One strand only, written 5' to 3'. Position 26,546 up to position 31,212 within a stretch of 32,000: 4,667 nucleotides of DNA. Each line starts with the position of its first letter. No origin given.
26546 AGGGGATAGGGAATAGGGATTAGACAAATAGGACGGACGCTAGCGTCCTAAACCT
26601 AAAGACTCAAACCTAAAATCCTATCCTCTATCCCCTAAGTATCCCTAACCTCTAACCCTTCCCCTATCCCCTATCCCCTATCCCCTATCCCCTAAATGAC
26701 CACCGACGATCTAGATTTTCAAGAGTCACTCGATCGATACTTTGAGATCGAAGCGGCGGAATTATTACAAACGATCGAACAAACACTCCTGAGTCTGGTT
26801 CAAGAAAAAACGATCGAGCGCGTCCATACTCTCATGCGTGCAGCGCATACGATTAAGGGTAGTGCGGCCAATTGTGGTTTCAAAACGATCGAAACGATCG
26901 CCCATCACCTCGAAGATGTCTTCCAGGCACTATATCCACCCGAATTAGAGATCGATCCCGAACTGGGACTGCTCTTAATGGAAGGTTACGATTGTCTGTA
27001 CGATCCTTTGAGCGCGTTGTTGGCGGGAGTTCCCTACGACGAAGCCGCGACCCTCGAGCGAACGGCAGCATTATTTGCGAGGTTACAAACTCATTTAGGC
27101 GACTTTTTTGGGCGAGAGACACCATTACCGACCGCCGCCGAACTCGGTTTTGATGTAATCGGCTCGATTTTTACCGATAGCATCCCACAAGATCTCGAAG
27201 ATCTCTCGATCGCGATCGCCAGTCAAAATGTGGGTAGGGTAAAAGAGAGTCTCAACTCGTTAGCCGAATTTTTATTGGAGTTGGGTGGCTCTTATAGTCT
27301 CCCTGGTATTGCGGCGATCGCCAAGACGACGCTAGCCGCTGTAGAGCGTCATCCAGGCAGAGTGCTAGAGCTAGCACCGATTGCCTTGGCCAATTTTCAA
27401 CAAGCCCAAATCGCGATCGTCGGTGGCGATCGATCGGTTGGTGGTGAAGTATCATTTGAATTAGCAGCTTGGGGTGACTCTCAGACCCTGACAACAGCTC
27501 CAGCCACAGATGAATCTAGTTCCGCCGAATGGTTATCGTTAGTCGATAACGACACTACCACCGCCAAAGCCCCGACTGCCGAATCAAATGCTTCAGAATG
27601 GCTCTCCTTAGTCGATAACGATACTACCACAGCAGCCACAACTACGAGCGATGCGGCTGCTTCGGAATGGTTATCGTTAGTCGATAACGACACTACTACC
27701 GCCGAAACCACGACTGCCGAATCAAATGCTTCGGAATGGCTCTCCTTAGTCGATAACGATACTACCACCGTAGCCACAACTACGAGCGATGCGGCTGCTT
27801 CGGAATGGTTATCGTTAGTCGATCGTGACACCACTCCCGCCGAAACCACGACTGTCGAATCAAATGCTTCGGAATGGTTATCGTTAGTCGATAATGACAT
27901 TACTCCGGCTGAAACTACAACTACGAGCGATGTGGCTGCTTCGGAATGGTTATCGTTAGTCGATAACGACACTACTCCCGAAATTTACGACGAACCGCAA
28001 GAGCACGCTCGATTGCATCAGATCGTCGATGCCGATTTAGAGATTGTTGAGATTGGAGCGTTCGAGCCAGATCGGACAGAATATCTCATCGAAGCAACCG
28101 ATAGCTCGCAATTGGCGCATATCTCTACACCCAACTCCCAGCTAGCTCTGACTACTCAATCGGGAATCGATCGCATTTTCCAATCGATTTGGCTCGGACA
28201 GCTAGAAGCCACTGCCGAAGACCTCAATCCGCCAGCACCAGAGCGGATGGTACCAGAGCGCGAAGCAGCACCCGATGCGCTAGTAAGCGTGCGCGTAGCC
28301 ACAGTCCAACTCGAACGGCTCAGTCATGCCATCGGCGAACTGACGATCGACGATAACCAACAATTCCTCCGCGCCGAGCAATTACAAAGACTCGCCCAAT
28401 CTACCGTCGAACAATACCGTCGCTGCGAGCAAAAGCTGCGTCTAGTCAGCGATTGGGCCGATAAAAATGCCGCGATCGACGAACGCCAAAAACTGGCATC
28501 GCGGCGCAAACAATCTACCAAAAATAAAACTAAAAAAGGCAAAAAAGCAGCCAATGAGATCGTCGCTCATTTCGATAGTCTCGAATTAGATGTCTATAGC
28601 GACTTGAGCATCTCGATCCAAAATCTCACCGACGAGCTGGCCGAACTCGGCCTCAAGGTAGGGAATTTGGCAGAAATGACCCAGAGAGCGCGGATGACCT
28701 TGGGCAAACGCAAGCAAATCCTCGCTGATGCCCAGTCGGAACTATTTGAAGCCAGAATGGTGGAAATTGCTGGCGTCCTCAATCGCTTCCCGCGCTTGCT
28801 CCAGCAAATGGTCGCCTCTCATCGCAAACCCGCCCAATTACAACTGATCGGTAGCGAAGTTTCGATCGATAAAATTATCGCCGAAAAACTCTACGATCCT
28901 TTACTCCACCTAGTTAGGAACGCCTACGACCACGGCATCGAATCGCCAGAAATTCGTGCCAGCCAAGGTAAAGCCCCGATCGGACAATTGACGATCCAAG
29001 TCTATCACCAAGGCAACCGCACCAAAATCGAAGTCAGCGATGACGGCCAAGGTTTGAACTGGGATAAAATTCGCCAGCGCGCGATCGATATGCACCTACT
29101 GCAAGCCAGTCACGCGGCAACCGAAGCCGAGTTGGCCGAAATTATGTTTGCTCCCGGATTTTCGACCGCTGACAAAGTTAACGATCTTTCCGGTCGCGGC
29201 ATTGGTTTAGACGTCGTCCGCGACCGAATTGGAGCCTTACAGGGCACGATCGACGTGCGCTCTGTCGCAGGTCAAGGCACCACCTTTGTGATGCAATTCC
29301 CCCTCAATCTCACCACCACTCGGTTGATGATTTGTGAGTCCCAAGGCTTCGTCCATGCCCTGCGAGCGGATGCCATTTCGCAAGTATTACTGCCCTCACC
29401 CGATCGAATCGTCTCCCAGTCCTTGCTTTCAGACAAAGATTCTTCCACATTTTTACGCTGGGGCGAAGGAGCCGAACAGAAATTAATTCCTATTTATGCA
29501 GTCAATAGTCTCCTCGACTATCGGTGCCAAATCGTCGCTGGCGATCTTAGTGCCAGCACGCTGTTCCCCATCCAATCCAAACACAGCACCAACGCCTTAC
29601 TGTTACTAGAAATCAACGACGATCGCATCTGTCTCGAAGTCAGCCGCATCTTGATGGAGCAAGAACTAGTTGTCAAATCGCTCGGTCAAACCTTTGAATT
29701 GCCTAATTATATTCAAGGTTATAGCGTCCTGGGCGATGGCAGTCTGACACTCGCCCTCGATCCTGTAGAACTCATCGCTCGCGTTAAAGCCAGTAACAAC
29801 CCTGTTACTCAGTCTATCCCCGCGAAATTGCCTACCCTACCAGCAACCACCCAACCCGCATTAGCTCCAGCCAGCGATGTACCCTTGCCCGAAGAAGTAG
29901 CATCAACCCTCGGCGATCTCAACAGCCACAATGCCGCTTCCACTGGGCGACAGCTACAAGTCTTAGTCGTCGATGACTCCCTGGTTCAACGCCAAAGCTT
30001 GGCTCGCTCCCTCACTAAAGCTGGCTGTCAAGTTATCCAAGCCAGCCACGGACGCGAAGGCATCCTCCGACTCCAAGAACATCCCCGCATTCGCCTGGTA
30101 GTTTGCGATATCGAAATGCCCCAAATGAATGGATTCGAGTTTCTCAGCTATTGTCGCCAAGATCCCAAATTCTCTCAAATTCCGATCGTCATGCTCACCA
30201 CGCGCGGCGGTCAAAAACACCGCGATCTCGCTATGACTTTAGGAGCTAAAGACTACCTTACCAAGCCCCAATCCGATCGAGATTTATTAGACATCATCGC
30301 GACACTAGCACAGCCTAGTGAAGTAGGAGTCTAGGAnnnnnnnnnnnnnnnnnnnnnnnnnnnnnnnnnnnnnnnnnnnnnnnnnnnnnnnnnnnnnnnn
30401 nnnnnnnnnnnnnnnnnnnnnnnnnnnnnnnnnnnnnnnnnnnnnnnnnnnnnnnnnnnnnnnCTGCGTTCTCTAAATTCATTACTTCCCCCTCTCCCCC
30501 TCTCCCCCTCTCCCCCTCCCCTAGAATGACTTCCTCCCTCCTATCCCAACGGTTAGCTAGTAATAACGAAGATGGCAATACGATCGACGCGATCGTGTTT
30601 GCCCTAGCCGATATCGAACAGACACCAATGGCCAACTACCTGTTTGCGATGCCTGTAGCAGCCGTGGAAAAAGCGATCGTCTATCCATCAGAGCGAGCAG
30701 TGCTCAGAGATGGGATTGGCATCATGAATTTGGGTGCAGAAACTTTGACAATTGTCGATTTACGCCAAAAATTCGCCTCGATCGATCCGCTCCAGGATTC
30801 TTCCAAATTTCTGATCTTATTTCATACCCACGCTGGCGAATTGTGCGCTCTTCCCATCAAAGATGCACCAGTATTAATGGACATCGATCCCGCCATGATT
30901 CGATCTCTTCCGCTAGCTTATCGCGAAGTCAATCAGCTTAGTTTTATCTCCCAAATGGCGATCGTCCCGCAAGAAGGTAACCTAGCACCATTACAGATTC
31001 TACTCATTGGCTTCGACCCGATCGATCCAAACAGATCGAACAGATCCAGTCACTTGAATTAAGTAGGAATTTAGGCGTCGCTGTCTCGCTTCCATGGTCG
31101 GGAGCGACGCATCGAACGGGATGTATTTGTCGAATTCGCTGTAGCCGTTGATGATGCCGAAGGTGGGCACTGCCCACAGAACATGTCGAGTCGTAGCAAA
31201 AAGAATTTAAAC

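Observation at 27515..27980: Seven tandem copies of an invariant EWLSLVD motif in the CheA linker, conserved at peptide level while codons vary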

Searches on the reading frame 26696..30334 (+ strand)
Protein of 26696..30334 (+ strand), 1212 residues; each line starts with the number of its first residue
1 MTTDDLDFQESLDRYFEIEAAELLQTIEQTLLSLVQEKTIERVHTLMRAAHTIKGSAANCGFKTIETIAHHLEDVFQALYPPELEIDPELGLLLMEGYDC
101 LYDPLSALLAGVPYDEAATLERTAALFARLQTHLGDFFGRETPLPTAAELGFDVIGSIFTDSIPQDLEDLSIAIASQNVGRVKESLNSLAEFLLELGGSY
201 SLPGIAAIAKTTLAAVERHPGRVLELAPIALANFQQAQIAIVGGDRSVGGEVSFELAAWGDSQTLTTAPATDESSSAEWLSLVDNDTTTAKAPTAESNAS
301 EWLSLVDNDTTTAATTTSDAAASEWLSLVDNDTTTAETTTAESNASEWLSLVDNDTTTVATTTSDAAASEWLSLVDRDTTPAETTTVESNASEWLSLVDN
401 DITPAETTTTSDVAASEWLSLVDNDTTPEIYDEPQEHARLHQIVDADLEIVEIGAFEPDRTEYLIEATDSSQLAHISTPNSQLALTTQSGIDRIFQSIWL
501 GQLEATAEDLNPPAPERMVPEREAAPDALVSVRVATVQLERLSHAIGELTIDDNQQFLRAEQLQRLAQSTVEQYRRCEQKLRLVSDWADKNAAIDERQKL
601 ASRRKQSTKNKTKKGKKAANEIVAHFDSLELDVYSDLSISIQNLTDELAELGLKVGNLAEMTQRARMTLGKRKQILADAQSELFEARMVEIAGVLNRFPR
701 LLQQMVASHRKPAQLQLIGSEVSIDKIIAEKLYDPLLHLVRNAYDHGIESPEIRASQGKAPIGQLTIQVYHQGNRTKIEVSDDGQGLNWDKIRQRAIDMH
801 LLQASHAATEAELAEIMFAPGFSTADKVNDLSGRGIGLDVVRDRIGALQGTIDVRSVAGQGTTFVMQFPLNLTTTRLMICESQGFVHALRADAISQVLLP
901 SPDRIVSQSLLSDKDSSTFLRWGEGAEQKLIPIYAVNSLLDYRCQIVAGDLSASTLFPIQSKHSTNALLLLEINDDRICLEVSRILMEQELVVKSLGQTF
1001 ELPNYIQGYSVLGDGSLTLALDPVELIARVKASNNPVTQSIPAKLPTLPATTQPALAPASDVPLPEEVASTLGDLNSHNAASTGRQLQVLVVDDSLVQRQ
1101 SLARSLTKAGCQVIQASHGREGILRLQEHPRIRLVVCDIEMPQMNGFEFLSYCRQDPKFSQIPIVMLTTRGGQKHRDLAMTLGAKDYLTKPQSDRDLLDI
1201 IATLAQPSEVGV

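Call 6: search_protein_families(library=pfam, proteins=[window:26696-30334:+], max_evalue=0.01)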
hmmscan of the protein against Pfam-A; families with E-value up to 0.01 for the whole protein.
window:26696-30334:+ (1212 aa): 4 families
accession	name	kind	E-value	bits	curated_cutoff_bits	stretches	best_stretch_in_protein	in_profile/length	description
PF00072.30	Response_reg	-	1.7e-23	83.4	30.2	1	1089-1201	1-110/111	Response regulator receiver domain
PF02518.31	HATPase_c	-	4e-15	56.6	26.4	1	735-871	5-110/111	Histidine kinase-, DNA gyrase B-, and HSP90-like ATPase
PF01627.28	Hpt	-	1.1e-13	51.7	24.6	1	15-87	5-67/84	Hpt domain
PF01584.24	CheW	-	2.1e-08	34.3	23.5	1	963-1029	66-136/138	CheW-like domain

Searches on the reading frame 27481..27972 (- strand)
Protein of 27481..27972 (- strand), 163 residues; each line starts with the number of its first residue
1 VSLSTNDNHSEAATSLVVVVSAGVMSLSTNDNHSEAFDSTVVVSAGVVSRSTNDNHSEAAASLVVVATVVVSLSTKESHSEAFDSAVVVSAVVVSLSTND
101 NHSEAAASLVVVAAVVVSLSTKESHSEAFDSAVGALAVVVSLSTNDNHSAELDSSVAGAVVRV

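Call 59: search_protein_families(library=pfam, proteins=[window:27481-27972:-], max_evalue=0.001)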
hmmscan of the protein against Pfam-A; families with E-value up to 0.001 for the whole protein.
window:27481-27972:- (163 aa): 2 families
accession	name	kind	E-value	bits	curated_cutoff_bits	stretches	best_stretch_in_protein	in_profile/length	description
PF06920.19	DHR-2_Lobe_A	-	1.6e-05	25.7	26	0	97-130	29-68/154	DHR-2, Lobe A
PF20868.2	TX13_rpt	-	0.00022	21.9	40.3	0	26-127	5-98/102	Testis-expressed protein 13, MVPLGDSxSHS repeat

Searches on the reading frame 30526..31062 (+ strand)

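Call 6: search_protein_families(library=pfam, proteins=[window:30526-31062:+], max_evalue=0.01)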
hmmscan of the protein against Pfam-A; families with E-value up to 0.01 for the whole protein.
window:30526-31062:+ (178 aa): 1 family
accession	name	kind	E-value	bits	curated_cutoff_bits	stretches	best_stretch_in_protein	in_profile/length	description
PF01584.24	CheW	-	7.6e-07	29.3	23.5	1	39-148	11-120/138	CheW-like domain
